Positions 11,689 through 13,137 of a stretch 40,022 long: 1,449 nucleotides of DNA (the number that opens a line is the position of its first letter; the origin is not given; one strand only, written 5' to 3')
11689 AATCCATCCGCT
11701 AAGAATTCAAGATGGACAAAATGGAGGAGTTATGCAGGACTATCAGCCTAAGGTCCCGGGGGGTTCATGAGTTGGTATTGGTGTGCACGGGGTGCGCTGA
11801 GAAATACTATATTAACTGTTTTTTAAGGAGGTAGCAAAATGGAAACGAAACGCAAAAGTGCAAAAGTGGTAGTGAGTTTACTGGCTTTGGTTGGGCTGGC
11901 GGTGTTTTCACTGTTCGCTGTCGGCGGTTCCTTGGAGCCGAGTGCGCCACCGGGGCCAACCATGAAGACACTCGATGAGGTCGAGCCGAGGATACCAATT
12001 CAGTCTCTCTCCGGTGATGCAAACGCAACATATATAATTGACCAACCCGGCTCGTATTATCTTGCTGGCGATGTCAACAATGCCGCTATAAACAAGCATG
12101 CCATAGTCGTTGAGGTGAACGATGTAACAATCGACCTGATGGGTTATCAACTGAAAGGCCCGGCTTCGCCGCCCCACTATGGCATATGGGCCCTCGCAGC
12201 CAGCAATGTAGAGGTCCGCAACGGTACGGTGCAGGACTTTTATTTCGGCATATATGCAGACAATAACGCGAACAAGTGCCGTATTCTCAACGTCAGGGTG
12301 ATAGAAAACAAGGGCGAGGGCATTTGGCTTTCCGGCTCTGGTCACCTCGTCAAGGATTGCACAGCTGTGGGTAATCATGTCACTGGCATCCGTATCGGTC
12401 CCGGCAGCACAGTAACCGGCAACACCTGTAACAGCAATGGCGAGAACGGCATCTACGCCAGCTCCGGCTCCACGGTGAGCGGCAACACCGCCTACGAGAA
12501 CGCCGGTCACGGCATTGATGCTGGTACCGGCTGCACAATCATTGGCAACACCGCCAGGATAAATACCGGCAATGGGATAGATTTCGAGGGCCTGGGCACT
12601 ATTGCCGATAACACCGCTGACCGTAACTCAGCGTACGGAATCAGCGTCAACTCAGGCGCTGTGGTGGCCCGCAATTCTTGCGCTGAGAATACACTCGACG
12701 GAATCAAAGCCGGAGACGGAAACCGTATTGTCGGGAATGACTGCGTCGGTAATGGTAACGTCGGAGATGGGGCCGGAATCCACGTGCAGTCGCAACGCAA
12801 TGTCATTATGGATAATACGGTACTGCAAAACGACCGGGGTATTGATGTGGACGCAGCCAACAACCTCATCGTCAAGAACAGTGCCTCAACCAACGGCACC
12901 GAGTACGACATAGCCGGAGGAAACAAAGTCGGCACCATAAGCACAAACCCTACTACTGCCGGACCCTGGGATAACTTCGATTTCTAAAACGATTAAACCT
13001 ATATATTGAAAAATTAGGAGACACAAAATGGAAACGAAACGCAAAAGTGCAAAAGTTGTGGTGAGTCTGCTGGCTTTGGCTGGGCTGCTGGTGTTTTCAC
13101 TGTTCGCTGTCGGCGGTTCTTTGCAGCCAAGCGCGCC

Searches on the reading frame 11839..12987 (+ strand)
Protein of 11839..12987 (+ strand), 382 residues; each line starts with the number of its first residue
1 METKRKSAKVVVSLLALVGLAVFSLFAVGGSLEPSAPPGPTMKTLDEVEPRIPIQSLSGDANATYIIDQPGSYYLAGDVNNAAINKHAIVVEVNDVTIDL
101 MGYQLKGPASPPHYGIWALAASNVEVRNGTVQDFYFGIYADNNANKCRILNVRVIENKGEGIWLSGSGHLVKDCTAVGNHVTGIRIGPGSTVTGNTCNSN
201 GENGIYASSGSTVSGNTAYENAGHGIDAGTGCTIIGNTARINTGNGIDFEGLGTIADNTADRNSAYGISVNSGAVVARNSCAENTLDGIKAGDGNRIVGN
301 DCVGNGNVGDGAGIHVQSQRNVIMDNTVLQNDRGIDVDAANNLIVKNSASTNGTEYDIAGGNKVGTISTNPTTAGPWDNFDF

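Call 11: search_protein_families(library=pfam, proteins=[window:11839-12987:+], max_evalue=0.01)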
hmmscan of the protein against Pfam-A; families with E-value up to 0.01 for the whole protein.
window:11839-12987:+ (382 aa): 2 families
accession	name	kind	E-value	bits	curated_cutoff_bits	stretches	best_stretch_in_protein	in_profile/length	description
PF13229.12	Beta_helix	-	2.2e-21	76.6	25.9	3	111-217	44-157/158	Right handed beta helix region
PF05048.19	NosD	-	2.7e-16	60.1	23.6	2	111-237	36-167/212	Periplasmic copper-binding protein (NosD)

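Call 23: find_encoding_contigs(protein=window:11839-12987:+, flank=6000, max_places=6)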
Protein window:11839-12987:+ (382 aa): 14 contigs read that carry it; 6 places shown.
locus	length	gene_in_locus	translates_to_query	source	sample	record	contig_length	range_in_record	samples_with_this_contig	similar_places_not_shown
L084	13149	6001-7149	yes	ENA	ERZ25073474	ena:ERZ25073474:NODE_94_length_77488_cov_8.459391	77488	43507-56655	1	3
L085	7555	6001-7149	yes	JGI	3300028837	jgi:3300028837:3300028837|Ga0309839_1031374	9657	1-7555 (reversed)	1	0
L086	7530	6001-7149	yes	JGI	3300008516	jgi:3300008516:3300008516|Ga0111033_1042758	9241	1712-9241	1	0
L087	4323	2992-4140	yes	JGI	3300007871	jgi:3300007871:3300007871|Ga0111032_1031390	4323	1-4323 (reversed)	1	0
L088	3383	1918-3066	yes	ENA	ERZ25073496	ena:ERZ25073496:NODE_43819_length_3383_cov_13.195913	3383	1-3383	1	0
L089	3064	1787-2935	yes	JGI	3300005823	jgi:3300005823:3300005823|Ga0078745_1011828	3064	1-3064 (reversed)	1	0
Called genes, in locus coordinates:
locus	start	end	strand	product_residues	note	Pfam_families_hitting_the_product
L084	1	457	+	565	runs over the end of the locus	PF01566:Nramp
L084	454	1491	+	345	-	PF01208:URO-D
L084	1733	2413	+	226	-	-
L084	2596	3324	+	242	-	PF01435:Peptidase_M48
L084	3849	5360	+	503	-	PF01145:Band_7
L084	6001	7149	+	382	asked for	PF05048:NosD, PF13229:Beta_helix, PF05048:NosD (weak), PF13229:Beta_helix (weak)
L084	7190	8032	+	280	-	-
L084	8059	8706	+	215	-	-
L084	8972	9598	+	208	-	-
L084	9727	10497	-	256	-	PF03372:Exo_endo_phos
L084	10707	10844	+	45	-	-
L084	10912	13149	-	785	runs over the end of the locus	PF00534:Glycos_transf_1, PF13692:Glyco_trans_1_4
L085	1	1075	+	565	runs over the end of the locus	PF01566:Nramp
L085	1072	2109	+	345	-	PF01208:URO-D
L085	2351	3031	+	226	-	-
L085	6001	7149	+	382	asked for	PF05048:NosD, PF13229:Beta_helix, PF05048:NosD (weak), PF13229:Beta_helix (weak)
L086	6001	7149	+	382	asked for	PF05048:NosD, PF13229:Beta_helix, PF05048:NosD (weak), PF13229:Beta_helix (weak)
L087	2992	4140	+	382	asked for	PF05048:NosD, PF13229:Beta_helix, PF05048:NosD (weak), PF13229:Beta_helix (weak)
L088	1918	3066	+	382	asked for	PF05048:NosD, PF13229:Beta_helix, PF05048:NosD (weak), PF13229:Beta_helix (weak)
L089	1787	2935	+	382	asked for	PF05048:NosD, PF13229:Beta_helix, PF05048:NosD (weak), PF13229:Beta_helix (weak)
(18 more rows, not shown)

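Call 26: find_homologous_proteins(query=window:11839-12987:+)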
Query window:11839-12987:+ (382 aa): 3740 proteins with E <= 0.001 among 8000 candidates; the best 120 are listed.
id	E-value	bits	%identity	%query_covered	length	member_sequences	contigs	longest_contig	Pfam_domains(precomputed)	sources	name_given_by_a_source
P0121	3.0e-248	841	100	100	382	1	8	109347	PF13229.13,PF05048.20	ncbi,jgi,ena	-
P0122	1.0e-180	619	68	100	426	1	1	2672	PF13229.13,PF05048.20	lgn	-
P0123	5.2e-154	531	64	100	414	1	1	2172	PF13229.13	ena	-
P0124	1.1e-146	507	66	97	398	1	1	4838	PF13229.13,PF05048.20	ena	-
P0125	1.3e-146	507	48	95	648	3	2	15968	PF13229.13,PF05048.20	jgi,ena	-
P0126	1.1e-138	481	63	100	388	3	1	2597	PF13229.13,PF05048.20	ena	-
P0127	5.2e-135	469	63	100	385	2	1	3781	PF13229.13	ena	-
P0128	1.2e-133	464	64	100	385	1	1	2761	PF13229.13,PF05048.20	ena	-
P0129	1.7e-132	460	62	100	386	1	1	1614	PF13229.13,PF05048.20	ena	-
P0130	5.9e-128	446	46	92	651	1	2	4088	PF13229.13,PF05048.20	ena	-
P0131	9.6e-126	438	53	100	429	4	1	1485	PF13229.13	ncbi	-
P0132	2.3e-120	421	55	100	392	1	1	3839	PF13229.13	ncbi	-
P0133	2.6e-120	420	53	97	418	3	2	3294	PF13229.13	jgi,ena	-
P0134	5.9e-119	416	52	94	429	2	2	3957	PF13229.13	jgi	jgi:parallel beta-helix repeat protein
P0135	3.5e-118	413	46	88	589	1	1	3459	PF13229.13,PF05048.20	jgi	-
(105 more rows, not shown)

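Call 31: find_encoding_contigs(protein=P0122, flank=3000, max_places=2)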
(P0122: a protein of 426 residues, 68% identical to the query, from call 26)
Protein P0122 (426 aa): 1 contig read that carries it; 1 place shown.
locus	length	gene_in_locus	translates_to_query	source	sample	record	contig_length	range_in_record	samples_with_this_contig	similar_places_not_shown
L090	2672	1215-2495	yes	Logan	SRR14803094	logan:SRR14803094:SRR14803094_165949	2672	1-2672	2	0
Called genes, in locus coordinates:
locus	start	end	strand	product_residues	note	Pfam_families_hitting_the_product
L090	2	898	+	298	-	?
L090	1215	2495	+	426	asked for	PF13229:Beta_helix, PF05048:NosD, PF13229:Beta_helix, PF05048:NosD (weak), PF13229:Beta_helix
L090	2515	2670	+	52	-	?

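Call 32: find_encoding_contigs(protein=P0124, flank=3000, max_places=2)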
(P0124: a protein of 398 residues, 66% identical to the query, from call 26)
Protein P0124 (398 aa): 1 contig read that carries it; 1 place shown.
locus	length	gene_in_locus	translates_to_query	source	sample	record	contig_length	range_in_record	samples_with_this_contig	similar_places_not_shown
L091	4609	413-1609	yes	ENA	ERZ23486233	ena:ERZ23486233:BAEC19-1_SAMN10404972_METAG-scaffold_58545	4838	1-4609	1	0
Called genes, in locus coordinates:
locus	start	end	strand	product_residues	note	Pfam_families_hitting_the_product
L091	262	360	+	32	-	-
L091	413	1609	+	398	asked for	PF05048:NosD, PF13229:Beta_helix, PF05048:NosD (weak)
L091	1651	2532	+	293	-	PF13229:Beta_helix (weak), PF05048:NosD (weak)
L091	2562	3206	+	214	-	-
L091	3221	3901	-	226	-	-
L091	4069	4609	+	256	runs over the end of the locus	?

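Call 33: find_encoding_contigs(protein=P0127, flank=3000, max_places=2)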
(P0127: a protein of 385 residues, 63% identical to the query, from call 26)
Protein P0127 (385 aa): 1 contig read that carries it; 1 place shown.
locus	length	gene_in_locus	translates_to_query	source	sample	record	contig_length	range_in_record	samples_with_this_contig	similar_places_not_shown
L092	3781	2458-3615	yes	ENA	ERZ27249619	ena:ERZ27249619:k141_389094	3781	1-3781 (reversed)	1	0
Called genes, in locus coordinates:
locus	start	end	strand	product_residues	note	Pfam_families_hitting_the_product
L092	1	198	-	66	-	?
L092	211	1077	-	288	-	PF25025:EF-Ts_N (weak), PF00889:EF_TS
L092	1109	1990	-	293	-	PF00318:Ribosomal_S2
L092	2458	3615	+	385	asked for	PF13229:Beta_helix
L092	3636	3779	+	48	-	?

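Call 50: find_related_loci(query=window:11839-12987:+, collection=metagenome_contigs, flank=3000)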
Query window:11839-12987:+ (382 aa) in metagenome_contigs; peptide patterns used: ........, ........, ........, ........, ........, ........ (x = any residue, [..] = any of these).
297 stretches matched a pattern; 150 encode a relative of the query (tblastn E <= 1e-3); the best 80 are kept; 79 distinct loci.
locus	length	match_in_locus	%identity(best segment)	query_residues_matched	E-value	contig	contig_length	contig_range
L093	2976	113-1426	64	10-382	2e-159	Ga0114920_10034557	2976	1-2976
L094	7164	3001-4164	62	1-382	1e-147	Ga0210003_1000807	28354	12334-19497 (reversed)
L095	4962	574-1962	58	1-382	4e-143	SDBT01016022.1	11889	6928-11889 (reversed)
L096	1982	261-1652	57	1-382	1e-150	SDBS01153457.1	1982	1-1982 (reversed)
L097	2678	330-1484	63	1-382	1e-141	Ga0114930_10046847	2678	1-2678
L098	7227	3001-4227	60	1-382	2e-128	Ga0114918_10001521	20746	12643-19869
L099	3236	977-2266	53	2-382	8e-122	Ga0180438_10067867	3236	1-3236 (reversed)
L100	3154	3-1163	56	38-382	7e-110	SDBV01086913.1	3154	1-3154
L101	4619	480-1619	55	1-382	3e-106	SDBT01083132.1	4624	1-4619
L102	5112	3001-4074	52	1-382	5e-100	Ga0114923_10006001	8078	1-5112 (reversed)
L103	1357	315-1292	56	1-302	2e-101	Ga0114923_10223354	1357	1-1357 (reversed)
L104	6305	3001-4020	48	1-364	3e-90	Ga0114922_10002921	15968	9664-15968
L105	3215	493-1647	47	4-382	1e-90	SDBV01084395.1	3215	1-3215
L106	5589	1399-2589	46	1-365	4e-84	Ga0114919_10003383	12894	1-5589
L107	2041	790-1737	51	1-316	7e-84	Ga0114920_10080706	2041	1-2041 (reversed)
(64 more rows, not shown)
